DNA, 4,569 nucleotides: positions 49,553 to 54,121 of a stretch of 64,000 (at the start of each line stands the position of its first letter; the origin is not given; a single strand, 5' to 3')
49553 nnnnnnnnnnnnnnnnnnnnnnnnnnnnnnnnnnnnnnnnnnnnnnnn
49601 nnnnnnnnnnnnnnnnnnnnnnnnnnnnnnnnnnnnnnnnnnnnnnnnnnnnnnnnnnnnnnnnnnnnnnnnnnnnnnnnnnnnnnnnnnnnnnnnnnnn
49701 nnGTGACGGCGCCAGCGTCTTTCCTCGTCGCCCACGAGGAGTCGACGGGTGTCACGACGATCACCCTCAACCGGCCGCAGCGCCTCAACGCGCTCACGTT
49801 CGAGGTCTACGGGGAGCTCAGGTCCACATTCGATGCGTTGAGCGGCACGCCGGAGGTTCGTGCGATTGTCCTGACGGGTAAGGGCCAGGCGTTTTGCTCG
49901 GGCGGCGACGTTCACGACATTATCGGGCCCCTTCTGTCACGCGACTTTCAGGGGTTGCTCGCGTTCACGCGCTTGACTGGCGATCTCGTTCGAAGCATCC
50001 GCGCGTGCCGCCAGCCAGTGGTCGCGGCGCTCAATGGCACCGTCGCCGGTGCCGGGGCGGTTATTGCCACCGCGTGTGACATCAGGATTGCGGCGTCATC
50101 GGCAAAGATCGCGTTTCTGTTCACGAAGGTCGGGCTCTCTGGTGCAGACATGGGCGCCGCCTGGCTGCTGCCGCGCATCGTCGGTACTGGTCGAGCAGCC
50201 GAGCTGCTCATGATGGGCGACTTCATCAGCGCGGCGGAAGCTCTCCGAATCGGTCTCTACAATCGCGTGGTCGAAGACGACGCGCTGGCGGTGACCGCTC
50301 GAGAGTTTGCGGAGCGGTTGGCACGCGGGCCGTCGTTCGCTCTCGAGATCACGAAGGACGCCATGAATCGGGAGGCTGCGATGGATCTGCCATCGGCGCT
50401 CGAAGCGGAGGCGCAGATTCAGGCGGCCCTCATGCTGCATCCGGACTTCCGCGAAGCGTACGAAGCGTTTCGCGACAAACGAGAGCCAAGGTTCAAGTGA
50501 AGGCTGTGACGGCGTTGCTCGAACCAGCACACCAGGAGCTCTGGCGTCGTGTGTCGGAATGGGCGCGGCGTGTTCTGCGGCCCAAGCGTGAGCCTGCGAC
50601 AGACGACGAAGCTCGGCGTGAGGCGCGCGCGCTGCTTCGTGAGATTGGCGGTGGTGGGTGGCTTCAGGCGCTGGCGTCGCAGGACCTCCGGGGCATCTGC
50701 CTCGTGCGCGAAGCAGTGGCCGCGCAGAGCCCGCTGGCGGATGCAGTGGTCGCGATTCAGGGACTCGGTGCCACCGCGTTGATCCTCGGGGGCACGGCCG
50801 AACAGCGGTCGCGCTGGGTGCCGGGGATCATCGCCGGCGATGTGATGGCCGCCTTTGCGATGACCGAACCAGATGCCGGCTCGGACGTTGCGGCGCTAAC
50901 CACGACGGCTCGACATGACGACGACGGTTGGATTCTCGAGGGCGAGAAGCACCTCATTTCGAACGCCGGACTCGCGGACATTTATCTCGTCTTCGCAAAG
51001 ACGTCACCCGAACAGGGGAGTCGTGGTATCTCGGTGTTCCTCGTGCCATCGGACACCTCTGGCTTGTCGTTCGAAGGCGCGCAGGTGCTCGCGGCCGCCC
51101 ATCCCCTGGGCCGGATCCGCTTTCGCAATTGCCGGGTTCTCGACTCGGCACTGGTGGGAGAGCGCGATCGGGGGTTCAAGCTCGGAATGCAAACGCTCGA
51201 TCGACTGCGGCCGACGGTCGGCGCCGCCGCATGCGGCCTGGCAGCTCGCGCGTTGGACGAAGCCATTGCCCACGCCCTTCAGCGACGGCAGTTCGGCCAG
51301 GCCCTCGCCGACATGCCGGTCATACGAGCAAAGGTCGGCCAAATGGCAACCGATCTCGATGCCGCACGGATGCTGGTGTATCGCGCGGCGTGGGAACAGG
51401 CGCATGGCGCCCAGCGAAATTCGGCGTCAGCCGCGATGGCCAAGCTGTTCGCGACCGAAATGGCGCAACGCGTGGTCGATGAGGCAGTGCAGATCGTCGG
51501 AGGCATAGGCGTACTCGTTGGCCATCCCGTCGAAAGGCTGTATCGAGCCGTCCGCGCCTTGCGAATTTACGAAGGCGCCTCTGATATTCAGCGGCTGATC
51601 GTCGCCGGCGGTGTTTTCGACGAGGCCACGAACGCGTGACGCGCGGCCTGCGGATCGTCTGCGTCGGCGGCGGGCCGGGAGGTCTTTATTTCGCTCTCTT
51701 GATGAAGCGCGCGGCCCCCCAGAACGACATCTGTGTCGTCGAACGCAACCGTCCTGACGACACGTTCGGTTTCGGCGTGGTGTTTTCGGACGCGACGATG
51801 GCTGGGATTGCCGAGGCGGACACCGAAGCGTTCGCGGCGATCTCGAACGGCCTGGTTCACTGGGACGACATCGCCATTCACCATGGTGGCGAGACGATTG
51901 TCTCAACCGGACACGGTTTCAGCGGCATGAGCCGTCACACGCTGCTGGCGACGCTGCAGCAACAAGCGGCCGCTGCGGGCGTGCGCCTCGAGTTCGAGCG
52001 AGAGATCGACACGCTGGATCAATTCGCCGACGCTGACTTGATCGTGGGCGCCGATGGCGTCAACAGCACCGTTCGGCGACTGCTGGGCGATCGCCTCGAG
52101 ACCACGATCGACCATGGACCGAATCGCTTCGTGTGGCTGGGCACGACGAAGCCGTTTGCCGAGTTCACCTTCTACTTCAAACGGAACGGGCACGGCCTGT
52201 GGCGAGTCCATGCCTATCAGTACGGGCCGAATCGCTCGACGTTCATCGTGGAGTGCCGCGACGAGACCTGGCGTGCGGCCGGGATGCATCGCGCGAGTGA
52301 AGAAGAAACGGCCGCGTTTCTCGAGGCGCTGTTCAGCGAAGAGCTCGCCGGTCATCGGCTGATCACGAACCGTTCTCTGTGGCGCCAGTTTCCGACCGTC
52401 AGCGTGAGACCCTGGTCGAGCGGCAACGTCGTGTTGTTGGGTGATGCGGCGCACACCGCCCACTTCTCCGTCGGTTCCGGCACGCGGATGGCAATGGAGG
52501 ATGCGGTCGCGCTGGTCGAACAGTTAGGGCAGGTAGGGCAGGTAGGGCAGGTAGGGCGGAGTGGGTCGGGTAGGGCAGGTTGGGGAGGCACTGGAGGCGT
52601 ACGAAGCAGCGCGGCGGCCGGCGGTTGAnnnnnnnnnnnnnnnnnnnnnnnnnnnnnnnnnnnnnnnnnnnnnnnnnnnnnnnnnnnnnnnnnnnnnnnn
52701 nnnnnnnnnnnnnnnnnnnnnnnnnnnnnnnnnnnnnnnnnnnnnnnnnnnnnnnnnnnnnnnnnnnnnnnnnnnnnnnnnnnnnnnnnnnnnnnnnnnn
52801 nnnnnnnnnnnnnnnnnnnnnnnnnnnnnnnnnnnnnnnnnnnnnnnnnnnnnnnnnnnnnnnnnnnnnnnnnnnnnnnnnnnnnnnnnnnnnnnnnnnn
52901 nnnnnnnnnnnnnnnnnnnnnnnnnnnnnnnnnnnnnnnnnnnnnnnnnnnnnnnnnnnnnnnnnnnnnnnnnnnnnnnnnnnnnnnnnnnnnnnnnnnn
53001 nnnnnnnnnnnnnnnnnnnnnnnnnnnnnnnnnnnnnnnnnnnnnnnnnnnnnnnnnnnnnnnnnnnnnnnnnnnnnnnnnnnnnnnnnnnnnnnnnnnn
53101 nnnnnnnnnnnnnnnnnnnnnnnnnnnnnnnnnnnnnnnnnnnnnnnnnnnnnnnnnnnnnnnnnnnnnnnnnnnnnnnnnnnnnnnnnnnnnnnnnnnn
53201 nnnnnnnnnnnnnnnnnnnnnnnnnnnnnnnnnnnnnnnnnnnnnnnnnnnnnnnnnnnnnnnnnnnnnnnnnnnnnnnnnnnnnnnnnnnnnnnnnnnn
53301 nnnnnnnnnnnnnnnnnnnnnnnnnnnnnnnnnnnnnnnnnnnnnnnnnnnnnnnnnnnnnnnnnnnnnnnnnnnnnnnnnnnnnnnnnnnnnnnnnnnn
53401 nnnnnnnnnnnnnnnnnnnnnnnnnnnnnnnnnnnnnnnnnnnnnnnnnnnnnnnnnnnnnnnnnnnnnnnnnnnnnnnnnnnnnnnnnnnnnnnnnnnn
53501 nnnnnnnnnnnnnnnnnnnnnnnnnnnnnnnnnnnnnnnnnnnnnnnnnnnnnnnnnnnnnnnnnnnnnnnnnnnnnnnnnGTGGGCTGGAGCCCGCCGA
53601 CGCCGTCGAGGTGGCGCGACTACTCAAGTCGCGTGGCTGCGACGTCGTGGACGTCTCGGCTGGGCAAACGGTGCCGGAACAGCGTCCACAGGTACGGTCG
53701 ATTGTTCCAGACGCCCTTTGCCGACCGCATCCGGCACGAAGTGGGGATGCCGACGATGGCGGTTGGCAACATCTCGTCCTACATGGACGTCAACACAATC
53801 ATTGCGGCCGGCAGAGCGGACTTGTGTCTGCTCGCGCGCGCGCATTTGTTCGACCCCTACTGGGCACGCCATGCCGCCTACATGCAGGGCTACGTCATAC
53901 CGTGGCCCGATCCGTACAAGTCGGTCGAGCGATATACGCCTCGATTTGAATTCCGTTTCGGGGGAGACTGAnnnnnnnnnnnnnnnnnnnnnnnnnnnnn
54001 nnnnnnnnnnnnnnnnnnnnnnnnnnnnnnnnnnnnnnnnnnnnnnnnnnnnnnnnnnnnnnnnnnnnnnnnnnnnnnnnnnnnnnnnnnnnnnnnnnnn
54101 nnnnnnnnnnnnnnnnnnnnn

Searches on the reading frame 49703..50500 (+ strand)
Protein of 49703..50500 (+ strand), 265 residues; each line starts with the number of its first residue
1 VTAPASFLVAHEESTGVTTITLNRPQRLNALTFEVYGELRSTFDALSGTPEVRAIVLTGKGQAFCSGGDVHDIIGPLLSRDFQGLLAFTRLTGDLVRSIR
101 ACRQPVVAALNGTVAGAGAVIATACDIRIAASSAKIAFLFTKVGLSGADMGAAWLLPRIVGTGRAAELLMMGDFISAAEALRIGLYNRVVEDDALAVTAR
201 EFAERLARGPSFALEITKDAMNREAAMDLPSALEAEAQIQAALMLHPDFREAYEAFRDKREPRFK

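Call 69: search_protein_families(library=pfam, proteins=[window:49703-50500:+])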
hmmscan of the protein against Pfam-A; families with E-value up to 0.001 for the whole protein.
window:49703-50500:+ (265 aa): 2 families
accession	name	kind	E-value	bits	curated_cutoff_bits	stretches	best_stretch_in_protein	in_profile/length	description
PF00378.25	ECH_1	-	1.8e-58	198.3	27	1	13-265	2-249/251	Enoyl-CoA hydratase/isomerase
PF16113.10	ECH_2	-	1.7e-35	123.6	27.2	1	18-198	2-180/335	Enoyl-CoA hydratase/isomerase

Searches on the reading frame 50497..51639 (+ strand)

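Call 69: search_protein_families(library=pfam, proteins=[window:50497-51639:+])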
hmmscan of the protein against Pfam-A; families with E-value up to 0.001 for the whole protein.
window:50497-51639:+ (380 aa): 4 families
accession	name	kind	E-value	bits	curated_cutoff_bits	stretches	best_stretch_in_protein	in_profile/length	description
PF00441.29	Acyl-CoA_dh_1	-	3.2e-46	157.6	22.4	1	224-372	1-148/150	Acyl-CoA dehydrogenase, C-terminal domain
PF02770.24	Acyl-CoA_dh_M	-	8.9e-25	87.1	33.3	1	119-212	1-97/97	Acyl-CoA dehydrogenase, middle domain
PF08028.16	Acyl-CoA_dh_2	-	7.8e-20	72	22.7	1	241-362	3-133/134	Acyl-CoA dehydrogenase, C-terminal domain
PF02771.21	Acyl-CoA_dh_N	-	1e-07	32.8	22.9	1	10-115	2-113/113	Acyl-CoA dehydrogenase, N-terminal domain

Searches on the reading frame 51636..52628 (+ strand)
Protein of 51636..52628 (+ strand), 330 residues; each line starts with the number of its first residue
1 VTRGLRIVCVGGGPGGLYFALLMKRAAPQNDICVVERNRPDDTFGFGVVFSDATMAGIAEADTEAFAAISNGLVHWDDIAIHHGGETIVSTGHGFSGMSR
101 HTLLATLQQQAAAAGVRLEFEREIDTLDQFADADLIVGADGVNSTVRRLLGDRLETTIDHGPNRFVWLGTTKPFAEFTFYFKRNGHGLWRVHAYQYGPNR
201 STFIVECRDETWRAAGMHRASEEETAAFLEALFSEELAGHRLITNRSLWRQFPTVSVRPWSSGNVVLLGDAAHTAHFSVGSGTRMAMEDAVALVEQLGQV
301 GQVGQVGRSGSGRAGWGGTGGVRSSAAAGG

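Call 69: search_protein_families(library=pfam, proteins=[window:51636-52628:+])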
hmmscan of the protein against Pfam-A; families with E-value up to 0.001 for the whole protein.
window:51636-52628:+ (330 aa): 1 family
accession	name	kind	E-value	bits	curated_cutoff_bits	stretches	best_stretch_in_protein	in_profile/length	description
PF01494.25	FAD_binding_3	-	1.6e-19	70.8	22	1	8-300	5-321/349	FAD binding domain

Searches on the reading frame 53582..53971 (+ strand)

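Call 69: search_protein_families(library=pfam, proteins=[window:53582-53971:+])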
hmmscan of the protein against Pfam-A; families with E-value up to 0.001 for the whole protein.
window:53582-53971:+ (129 aa): 1 family
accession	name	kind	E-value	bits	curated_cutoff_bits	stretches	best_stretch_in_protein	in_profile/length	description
PF00724.26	Oxidored_FMN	-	3.7e-05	23.6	27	1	45-99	282-336/342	NADH:flavin oxidoreductase / NADH oxidase family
